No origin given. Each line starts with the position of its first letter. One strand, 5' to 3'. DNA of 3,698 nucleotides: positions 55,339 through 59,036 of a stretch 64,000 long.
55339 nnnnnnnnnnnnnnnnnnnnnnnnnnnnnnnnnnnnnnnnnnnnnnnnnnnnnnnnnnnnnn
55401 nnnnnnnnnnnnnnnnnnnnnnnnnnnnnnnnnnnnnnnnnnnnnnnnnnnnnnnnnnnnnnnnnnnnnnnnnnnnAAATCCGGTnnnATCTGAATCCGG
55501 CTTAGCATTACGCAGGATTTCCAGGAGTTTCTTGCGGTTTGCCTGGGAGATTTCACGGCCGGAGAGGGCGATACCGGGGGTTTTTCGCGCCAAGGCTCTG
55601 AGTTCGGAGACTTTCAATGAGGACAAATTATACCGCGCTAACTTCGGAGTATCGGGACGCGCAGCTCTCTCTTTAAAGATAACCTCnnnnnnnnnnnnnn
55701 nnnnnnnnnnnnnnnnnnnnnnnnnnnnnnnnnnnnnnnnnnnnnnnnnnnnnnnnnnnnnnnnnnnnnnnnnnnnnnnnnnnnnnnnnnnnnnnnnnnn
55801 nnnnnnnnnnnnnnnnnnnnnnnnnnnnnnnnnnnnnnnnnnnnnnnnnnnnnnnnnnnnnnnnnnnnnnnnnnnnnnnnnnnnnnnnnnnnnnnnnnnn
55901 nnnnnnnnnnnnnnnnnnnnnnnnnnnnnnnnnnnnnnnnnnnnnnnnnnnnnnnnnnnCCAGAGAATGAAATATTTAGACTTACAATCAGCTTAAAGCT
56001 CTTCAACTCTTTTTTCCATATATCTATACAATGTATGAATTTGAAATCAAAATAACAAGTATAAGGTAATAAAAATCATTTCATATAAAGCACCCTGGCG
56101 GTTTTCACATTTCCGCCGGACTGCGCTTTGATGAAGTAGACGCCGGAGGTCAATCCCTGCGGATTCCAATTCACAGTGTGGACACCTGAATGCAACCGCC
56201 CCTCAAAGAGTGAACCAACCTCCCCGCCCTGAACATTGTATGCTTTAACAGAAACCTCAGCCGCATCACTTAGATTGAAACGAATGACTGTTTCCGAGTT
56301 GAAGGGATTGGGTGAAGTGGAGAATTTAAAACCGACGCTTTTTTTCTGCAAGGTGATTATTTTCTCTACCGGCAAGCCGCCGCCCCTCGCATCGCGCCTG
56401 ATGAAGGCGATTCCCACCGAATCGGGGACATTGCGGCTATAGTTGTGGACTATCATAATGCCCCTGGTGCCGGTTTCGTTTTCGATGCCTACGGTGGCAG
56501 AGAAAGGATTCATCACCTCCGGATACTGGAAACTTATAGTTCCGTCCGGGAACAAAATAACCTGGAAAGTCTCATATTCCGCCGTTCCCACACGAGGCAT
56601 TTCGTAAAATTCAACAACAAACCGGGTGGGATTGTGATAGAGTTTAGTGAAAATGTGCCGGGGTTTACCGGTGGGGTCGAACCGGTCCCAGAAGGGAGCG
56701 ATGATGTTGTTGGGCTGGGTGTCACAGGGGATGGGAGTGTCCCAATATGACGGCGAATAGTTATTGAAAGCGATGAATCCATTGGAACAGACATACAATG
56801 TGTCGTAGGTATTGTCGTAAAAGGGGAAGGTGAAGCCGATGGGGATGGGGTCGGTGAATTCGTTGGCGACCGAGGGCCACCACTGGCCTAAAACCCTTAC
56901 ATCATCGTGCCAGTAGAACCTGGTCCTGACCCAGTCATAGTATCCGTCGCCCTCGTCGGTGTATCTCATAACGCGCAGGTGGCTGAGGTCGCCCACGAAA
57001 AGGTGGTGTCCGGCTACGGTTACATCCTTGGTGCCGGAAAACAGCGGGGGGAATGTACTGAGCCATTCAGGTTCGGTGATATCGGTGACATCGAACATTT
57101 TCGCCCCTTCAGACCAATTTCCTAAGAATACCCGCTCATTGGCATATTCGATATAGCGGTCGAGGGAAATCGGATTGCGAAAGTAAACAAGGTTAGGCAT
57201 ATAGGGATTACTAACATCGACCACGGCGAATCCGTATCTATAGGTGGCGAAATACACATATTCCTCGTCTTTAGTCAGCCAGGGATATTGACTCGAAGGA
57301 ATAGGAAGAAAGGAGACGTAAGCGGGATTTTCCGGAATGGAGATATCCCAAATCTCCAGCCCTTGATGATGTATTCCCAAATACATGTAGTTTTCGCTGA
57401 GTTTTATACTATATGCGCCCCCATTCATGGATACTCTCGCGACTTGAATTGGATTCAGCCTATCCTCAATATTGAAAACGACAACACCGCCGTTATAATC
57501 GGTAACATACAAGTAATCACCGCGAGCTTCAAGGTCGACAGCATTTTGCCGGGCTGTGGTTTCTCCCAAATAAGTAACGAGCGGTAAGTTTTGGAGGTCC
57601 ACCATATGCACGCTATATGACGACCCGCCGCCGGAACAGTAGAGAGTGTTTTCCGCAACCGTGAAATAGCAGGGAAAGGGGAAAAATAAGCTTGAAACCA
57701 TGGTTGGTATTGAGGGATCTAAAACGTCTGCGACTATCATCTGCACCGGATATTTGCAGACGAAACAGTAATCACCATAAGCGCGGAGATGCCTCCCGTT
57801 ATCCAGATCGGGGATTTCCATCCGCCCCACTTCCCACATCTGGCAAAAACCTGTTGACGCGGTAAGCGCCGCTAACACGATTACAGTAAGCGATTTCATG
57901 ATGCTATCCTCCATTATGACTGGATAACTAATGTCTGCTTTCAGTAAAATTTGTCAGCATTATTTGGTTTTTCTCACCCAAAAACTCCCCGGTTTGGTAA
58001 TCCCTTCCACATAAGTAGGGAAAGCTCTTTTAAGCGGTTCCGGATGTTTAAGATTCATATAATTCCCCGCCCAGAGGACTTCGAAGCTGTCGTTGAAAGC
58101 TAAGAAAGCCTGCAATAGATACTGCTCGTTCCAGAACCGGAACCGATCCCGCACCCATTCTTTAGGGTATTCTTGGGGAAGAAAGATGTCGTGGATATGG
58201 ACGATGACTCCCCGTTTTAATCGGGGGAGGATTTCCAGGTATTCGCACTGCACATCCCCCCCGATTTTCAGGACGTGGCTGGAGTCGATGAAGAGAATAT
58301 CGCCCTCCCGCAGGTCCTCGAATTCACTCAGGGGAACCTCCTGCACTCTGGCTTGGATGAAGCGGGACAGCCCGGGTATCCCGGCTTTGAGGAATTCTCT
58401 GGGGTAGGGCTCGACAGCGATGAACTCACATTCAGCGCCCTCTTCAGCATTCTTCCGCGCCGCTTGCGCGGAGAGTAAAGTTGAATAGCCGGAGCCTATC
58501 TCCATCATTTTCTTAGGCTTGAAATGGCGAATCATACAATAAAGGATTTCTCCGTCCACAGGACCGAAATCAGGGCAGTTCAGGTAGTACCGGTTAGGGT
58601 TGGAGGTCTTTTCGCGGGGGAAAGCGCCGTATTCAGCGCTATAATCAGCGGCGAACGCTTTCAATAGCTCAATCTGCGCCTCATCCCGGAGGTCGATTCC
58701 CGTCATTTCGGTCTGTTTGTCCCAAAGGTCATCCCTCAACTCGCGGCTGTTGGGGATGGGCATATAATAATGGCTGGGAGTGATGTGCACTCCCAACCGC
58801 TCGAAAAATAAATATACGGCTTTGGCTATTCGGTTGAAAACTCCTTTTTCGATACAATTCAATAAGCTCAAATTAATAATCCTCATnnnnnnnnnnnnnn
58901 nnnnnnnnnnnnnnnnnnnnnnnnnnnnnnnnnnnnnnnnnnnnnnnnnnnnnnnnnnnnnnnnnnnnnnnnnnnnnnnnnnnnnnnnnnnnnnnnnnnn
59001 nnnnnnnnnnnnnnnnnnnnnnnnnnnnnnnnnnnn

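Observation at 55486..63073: BMC shell-protein genes cap a T9SS-cargo / methyltransferase operon with no microcompartment enzymes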

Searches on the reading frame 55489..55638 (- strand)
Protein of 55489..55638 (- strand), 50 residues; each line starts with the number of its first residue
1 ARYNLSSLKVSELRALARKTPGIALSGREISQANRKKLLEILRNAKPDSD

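Call 49: search_solved_structures(query=A2, max_evalue=10, show_alignments=3)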
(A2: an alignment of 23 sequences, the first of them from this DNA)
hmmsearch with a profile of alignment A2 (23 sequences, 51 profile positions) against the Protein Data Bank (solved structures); distinct sequences matched with E-value up to 10: 3.
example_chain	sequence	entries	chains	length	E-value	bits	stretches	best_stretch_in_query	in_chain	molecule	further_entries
7dmk_A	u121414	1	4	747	0.062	15.9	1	23-48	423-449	BcAlyPL6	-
1jjr_A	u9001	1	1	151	0.15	14.7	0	34-48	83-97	THYROID AUTOANTIGEN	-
1y02_A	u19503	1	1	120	0.59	12.8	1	1-16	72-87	FYVE-RING finger protein SAKURA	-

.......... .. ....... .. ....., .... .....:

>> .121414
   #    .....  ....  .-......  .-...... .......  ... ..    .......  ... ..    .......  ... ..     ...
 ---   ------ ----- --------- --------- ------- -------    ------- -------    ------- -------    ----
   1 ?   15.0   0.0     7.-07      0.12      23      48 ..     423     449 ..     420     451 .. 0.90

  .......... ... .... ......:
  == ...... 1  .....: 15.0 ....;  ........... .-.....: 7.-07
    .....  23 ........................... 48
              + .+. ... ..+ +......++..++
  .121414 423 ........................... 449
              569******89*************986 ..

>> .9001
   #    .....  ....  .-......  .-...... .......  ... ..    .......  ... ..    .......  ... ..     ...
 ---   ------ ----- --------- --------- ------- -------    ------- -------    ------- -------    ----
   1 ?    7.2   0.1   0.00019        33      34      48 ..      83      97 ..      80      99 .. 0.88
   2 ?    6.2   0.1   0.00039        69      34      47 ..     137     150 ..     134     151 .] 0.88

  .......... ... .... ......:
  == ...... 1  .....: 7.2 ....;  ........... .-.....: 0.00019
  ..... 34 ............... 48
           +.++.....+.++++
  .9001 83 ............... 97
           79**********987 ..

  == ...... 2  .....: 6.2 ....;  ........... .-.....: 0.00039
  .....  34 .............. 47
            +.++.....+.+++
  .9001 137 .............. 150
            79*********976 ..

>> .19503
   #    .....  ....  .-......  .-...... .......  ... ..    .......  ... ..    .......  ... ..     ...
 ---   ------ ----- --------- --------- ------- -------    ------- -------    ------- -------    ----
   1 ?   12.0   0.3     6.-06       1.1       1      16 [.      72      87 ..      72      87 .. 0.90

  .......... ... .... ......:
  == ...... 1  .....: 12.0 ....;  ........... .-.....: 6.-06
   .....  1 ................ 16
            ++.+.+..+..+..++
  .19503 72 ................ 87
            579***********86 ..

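Call 53: predict_structure(alignment_id=A2)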
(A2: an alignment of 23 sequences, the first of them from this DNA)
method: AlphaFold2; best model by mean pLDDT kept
length: 50 residues; sequences in the alignment: 23
mean_pLDDT: 82.8   pTM: 0.62
mean pLDDT of the five models: 82.8, 82.8, 82.4, 82.3, 81.2
residues with pLDDT >= 90: 22; 70-90: 20; 50-70: 4; < 50: 4
segments of 3 or more residues with pLDDT < 50: 48-50
pLDDT, mean of each block of 10 residues (from residue 1): 76 91 86 91 69
secondary structure, 60 per line:
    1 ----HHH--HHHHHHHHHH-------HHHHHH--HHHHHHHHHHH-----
elements in order: H10-19 H27-32 H35-45

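Call 61: fold_search(model_id=the predicted structure, library=pdb)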
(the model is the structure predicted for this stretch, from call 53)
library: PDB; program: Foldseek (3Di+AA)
matches with E <= 10: 66; with E <= 0.001: 0
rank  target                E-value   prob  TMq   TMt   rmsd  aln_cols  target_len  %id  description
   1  3rpq_A                1.8e+00  0.06  0.29  0.10   9.5        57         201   23  Domain-domain flexibility leads to allostery within the camp receptor protein (CRP) (released 2012-05-02)
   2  2kvu_MODEL_1_A        2.2e+00  0.21  0.52  0.36   4.2        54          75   22  Solution NMR Structure of SAP domain of MKL/myocardin-like protein 1 from H.sapiens, Northeast Structural Geno (released 2010-04-21)
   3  3kcc_A                2.2e+00  0.06  0.29  0.10   9.5        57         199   23  Crystal structure of D138L mutant of Catabolite Gene Activator Protein (released 2009-11-17)
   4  4r8h_B                2.4e+00  0.06  0.30  0.10   9.5        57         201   23  The role of protein-ligand contacts in allosteric regulation of the Escherichia coli Catabolite Activator Protein (released 2015-07-22)
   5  2bi4_A                2.9e+00  0.08  0.31  0.06   7.4        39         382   18  Lactaldehyde:1,2-propanediol oxidoreductase of Escherichia coli (released 2005-07-06)
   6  7qhy_A                3.1e+00  0.08  0.38  0.16   5.7        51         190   20  Structure of a Kluyveromyces lactis protein involved in RNA decay (released 2022-03-23)
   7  4ewi_A                3.4e+00  0.12  0.48  0.31   4.1        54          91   17  Crystal structure of the NLRP4 Pyrin domain (released 2012-09-05)
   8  5lqx_H                3.6e+00  0.03  0.23  0.12   9.0        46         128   24  Structure of F-ATPase from Pichia angusta, state3 (released 2016-11-16)
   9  7qlq_AAA              3.9e+00  0.06  0.31  0.06   7.6        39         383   18  CRYSTAL STRUCTURE OF E.coli ALCOHOL DEHYDROGENASE - FucO MUTANT N151G, L259V COMPLEXED WITH FE, NAD, AND DIMETHOXYPH (released 2022-12-28)
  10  7qnf_AAA              4.1e+00  0.06  0.31  0.06   7.6        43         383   16  CRYSTAL STRUCTURE OF E.coli ALCOHOL DEHYDROGENASE - FucO MUTANT N151G, L259V COMPLEXED WITH FE, NAD+, AND ETHYLENE G (released 2022-10-19)
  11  7r3d_BBB              4.1e+00  0.06  0.31  0.06   7.5        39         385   18  CRYSTAL STRUCTURE OF E.coli ALCOHOL DEHYDROGENASE - FucO MUTANT N151G, L259V COMPLEXED WITH FE, NADH, AND GLYCEROL ( (released 2022-10-19)
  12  2cgp_A                4.1e+00  0.04  0.29  0.10   9.5        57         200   23  CATABOLITE GENE ACTIVATOR PROTEIN/DNA COMPLEX, ADENOSINE-3',5'-CYCLIC-MONOPHOSPHATE (released 1998-02-04)
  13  7qls_BBB              4.4e+00  0.06  0.31  0.06   7.6        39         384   18  CRYSTAL STRUCTURE OF E.coli ALCOHOL DEHYDROGENASE - FucO MUTANT N151G, L259V COMPLEXED WITH FE, NADH, AND DIMETHOXYP (released 2022-12-28)
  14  6xav_C                4.7e+00  0.38  0.65  0.09   1.4        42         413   17  CryoEM Structure of E. coli Rho-dependent Transcription Pre-termination Complex bound with NusG (released 2020-12-16)
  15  8qaj_MODEL_1_A        4.7e+00  0.15  0.57  0.46   3.4        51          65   12  NMR solution structure of C-terminal domain of CDNF (released 2024-09-11)
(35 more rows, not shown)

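Call 83: search_protein_representatives(alignment_id=A2)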
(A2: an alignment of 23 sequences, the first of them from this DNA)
Query: 23 sequences, 51 profile positions. Proteins with E-value up to 0.001 (for the whole library): 1085; up to 1e-10: 387; up to 1e-30: 0. The best 150 are listed.
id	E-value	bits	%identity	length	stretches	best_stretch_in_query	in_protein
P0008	4.4e-20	86.9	-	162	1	2-50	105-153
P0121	4.8e-18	80.4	-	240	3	2-43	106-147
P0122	1.8e-17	78.5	-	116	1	2-48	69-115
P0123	5.7e-17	76.9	-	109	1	2-48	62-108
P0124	5.8e-17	76.9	-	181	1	2-48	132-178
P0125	3.6e-16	74.4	-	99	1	3-48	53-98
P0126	4.0e-16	74.2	-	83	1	2-49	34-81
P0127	9.5e-16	73.0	-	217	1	3-47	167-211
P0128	9.7e-16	73.0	-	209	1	3-49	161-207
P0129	1.1e-15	72.8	-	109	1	4-46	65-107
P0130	1.4e-15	72.5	-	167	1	4-46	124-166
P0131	4.5e-15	70.9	-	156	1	2-48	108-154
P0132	4.9e-15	70.7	-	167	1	3-48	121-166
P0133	6.2e-15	70.4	-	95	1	5-49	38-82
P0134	7.3e-15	70.2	-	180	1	3-48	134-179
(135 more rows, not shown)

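Call 85: search_protein_families(library=pfam, alignment_id=A4, max_evalue=0.001)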
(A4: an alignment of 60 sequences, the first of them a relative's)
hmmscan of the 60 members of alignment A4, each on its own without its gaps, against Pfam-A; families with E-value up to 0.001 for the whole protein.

A. member 1, P0121 (240 aa): 2 families
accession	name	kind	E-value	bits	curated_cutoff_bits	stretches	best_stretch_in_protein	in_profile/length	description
PF07498.18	Rho_N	-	2.7e-17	62.9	24.9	2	187-227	1-36/43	Rho termination factor, N-terminal domain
PF02037.33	SAP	-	0.00067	19.7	23.9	0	187-204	1-18/37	SAP domain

B. families by the number of members that match (of 60 scanned): 3 families
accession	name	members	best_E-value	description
PF00936.24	BMC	57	9.7e-28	BMC domain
PF07498.18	Rho_N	3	2.7e-17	Rho termination factor, N-terminal domain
PF02037.33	SAP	1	0.00067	SAP domain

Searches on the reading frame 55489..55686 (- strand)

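Call 37: search_protein_families(library=pfam, proteins=[window:55489-55686:-], max_evalue=5)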
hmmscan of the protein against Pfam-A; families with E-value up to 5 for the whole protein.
seq(66 aa): 1 family
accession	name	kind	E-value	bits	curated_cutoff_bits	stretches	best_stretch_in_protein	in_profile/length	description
PF02037.33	SAP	-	0.038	14.1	23.9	1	20-35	1-16/37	SAP domain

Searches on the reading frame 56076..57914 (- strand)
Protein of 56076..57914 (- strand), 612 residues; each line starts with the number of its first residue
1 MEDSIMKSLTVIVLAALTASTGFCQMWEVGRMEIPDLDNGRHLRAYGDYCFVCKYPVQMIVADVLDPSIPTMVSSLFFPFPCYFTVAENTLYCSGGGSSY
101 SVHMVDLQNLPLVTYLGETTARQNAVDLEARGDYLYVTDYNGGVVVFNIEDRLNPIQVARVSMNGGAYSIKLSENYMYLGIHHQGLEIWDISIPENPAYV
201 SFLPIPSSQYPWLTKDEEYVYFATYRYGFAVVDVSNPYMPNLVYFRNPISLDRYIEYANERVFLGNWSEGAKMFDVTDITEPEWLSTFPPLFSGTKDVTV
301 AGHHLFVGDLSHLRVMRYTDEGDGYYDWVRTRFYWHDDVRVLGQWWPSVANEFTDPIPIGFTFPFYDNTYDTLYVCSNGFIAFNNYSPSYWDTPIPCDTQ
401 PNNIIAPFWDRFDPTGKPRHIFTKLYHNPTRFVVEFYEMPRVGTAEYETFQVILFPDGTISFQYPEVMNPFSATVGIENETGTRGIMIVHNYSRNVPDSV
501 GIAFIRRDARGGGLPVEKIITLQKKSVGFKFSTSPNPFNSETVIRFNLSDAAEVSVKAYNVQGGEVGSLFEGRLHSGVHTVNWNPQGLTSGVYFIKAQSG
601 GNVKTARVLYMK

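Call 3: search_protein_families(library=pfam, proteins=[window:56076-57914:-], max_evalue=0.01)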
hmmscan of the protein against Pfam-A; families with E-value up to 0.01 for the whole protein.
window:56076-57914:- (612 aa): 4 families
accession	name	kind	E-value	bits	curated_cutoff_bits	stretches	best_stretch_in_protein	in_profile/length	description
PF08309.17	LVIVD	-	5.4e-17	61.3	20.2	2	165-198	2-35/42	LVIVD repeat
PF18962.6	Por_Secre_tail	-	3.2e-08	34.2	27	1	535-606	3-71/75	Secretion system C-terminal sorting domain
PF06119.19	NIDO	-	4.7e-07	30.4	25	1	371-424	1-51/186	Nidogen-like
PF13860.13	FlgD_ig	-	0.00074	19.9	27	1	544-599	14-75/79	FlgD Ig-like domain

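Call 65: search_protein_families(library=ncbifam, proteins=[window:56076-57914:-], max_evalue=0.001)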
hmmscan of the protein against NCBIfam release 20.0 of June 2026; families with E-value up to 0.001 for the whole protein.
window:56076-57914:- (612 aa): 4 families
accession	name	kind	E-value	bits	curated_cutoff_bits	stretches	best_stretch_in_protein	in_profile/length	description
TIGR04183.1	Por_Secre_tail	domain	6.7e-09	35.6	23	1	535-608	3-69/72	T9SS type A sorting domain-containing protein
NF052323.1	T9SSA_dep_M6i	equivalog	1.8e-05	22.9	600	1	535-601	962-1030/1043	T9SS-dependent M6-like inactivated metalloprotease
NF038113.1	T9SSA_dep_M36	equivalog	4.8e-05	21.7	885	1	530-609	792-867/869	T9SS-dependent M36 family metallopeptidase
TIGR04312.1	choice_anch_B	subfamily_domain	0.00012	21.5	100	0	98-154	257-315/364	choice-of-anchor B family protein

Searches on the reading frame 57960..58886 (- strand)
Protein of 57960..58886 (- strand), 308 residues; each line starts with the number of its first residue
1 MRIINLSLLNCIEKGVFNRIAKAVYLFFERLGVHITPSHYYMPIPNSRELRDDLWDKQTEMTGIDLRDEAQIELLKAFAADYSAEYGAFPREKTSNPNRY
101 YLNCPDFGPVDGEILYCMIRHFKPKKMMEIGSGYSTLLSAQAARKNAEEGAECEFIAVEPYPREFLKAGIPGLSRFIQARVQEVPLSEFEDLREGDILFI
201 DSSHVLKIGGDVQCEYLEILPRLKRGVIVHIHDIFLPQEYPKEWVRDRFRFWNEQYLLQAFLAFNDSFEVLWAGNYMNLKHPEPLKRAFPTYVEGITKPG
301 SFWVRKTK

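Call 3: search_protein_families(library=pfam, proteins=[window:57960-58886:-], max_evalue=0.01)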
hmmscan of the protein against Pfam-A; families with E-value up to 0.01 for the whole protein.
window:57960-58886:- (308 aa): 1 family
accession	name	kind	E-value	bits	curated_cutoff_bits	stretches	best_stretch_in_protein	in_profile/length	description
PF13578.12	Methyltransf_24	-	3e-14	54.2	26.3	1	129-234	2-105/105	Methyltransferase domain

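Call 65: search_protein_families(library=ncbifam, proteins=[window:57960-58886:-], max_evalue=0.001)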
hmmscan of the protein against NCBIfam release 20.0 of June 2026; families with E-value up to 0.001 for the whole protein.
window:57960-58886:- (308 aa): 0 families
